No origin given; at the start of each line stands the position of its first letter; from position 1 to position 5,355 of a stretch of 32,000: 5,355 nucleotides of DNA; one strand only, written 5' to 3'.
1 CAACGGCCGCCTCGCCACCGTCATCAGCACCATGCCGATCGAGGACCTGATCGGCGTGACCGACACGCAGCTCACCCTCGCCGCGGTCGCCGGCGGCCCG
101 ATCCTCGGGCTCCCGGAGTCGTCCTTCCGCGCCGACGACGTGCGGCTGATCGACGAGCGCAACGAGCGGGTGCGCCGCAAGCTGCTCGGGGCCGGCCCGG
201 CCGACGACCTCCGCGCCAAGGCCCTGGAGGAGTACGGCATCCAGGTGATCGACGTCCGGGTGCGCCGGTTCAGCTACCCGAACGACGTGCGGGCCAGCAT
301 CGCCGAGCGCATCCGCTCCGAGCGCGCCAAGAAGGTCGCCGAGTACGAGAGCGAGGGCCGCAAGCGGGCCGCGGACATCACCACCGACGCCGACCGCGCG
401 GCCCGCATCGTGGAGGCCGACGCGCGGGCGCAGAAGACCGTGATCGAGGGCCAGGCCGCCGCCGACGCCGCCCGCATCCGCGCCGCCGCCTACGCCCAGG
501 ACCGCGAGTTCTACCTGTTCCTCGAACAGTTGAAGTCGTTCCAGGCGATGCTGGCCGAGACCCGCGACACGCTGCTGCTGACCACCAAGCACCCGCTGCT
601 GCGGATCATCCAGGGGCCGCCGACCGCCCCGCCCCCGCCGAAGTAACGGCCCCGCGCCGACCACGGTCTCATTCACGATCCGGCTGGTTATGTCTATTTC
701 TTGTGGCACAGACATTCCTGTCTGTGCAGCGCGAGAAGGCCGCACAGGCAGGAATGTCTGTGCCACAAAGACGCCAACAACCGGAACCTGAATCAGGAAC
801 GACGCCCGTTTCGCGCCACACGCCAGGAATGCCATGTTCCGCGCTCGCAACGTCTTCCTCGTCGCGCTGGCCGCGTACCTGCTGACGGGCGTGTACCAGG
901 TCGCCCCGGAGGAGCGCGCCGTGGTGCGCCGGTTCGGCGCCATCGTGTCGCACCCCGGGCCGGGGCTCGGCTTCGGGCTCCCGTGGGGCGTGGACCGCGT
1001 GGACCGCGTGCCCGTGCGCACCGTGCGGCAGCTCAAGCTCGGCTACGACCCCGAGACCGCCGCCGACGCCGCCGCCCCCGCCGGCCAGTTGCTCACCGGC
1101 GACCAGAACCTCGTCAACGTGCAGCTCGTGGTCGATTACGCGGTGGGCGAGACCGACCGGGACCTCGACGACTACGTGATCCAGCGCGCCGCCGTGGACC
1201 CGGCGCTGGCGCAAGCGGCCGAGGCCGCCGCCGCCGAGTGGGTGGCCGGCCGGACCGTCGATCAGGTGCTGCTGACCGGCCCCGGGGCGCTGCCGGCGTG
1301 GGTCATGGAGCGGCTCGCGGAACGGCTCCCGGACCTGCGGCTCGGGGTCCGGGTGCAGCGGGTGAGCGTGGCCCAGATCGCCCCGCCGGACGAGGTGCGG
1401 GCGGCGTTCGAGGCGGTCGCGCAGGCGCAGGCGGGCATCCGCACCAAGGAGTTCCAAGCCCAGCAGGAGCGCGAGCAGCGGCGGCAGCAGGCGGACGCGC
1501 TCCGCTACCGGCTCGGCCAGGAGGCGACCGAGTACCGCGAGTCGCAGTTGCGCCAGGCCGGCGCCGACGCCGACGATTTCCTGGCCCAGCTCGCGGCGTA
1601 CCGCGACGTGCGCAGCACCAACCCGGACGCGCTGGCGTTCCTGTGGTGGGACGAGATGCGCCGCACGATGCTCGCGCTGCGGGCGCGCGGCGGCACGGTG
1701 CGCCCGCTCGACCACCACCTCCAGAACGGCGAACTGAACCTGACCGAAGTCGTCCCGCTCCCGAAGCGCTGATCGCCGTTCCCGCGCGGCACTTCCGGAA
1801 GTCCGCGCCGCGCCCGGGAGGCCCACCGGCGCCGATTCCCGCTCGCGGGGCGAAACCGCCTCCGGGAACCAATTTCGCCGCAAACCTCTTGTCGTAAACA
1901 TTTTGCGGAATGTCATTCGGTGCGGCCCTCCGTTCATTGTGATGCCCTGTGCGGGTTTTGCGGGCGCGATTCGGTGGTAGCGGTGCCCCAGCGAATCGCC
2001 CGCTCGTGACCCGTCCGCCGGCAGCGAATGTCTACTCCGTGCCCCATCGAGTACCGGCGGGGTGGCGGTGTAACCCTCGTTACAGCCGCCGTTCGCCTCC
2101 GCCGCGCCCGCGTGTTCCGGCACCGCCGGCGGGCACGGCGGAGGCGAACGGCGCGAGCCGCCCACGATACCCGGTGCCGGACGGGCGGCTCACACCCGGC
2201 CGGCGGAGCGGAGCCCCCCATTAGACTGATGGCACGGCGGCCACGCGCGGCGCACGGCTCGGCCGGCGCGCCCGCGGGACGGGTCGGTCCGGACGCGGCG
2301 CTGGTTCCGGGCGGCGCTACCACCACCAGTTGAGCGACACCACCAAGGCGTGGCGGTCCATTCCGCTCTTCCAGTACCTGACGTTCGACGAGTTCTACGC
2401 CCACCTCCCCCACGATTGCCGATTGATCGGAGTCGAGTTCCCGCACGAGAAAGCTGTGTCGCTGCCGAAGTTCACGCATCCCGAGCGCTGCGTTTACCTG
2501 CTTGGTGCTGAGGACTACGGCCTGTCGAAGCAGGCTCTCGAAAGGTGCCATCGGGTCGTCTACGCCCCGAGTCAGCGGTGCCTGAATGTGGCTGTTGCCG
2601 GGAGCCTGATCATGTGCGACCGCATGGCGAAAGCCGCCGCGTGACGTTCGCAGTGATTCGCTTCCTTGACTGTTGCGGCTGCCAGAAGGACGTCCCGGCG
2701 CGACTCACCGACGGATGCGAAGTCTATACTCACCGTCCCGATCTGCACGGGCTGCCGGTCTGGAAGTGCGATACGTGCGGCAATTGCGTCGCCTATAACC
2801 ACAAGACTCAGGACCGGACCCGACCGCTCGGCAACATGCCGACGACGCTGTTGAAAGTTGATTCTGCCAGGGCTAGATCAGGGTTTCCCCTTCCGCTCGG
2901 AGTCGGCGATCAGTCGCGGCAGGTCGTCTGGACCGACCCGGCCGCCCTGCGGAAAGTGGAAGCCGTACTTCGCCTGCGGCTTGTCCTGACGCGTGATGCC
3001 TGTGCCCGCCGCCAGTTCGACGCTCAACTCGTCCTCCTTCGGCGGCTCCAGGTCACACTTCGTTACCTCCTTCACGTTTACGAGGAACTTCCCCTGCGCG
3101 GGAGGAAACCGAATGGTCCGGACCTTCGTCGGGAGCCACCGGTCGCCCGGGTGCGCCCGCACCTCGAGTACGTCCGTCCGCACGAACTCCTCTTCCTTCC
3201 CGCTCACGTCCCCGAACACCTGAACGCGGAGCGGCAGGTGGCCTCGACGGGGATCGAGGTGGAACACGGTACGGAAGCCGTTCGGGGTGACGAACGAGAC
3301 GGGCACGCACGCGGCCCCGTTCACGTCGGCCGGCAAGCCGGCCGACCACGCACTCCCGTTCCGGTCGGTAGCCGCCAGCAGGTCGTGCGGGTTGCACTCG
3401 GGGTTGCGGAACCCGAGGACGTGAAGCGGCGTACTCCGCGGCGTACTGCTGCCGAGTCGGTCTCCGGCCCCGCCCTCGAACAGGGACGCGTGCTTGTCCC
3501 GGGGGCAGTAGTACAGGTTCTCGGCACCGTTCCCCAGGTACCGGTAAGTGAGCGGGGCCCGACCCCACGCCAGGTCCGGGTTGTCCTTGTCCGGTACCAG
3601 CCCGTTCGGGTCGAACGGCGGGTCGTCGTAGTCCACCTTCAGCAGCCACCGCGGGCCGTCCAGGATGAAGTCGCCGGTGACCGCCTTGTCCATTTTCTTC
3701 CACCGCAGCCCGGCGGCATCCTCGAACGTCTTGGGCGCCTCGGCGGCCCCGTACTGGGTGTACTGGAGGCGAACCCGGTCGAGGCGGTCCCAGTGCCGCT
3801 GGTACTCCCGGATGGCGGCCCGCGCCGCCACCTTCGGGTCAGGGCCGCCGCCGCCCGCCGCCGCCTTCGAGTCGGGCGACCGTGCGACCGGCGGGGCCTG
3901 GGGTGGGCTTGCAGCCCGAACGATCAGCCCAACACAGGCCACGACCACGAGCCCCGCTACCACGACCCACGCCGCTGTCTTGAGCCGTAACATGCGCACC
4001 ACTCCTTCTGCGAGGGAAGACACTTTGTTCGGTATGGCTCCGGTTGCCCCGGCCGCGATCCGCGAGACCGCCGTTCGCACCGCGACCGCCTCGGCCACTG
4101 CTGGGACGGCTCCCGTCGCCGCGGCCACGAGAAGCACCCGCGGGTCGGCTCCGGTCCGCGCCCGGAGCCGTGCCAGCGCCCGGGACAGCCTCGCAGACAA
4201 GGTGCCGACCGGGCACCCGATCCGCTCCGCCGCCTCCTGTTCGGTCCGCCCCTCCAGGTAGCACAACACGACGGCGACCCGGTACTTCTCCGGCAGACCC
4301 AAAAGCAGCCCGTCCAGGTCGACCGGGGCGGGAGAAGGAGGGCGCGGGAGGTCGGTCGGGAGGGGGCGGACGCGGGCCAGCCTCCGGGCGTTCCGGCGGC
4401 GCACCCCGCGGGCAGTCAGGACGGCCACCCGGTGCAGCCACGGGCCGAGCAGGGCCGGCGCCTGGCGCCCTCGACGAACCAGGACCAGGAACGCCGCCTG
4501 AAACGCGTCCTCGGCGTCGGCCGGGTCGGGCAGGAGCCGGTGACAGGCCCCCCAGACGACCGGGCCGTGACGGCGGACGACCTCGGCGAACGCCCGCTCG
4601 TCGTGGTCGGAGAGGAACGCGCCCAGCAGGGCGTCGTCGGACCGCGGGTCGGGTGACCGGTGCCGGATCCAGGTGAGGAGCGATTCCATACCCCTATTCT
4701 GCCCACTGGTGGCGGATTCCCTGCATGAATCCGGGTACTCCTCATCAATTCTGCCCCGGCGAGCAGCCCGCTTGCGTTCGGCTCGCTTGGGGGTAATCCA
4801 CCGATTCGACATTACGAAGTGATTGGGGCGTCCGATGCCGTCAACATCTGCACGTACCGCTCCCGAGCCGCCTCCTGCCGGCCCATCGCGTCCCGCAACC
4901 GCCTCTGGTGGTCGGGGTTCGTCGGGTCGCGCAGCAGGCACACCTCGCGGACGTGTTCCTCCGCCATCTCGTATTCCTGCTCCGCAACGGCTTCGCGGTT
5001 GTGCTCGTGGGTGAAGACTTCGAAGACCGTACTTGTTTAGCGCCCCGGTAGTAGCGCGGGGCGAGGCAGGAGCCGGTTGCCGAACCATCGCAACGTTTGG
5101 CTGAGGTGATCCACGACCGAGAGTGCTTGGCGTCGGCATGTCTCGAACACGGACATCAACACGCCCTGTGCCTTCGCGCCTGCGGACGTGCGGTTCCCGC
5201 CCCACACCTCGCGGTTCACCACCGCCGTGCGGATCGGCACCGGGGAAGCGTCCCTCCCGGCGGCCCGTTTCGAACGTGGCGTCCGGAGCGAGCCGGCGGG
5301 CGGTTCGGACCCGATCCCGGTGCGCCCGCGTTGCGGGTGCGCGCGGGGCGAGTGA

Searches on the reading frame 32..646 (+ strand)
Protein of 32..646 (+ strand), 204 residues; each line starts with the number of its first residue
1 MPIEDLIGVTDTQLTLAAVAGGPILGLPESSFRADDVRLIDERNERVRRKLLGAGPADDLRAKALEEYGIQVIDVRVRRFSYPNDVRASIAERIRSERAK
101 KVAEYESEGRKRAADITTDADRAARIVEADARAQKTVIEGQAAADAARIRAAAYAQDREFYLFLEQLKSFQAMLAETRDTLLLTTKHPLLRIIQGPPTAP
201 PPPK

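Call 58: search_protein_families(library=pfam, proteins=[window:32-646:+], max_evalue=0.001)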
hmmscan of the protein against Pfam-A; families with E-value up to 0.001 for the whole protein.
window:32-646:+ (204 aa): 1 family
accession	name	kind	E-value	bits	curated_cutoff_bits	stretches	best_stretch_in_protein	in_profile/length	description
PF01145.31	Band_7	-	2.7e-07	31.2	23.6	1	56-110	122-175/176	SPFH domain / Band 7 family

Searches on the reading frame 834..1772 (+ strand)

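Call 58: search_protein_families(library=pfam, proteins=[window:834-1772:+], max_evalue=0.001)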
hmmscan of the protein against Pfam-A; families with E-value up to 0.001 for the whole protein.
window:834-1772:+ (312 aa): 1 family
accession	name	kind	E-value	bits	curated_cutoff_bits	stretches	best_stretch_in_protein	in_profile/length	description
PF01145.31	Band_7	-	5.2e-17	62.9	23.6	1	22-212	2-175/176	SPFH domain / Band 7 family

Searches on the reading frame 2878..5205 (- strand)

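Call 117: search_protein_families(library=pfam, proteins=[window:2878-5205:-], max_evalue=0.001)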
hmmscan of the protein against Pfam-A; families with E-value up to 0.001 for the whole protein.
window:2878-5205:- (775 aa): 3 families
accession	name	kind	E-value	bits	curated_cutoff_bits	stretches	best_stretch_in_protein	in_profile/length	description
PF08281.18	Sigma70_r4_2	-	2.2e-13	50.1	25.7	1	297-347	4-54/54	Sigma-70, region 4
PF04545.22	Sigma70_r4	-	3.1e-08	33.4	24.1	1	301-349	2-50/50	Sigma-70, region 4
PF04542.20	Sigma70_r2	-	6.9e-08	32.6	24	1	210-274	2-70/71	Sigma-70 region 2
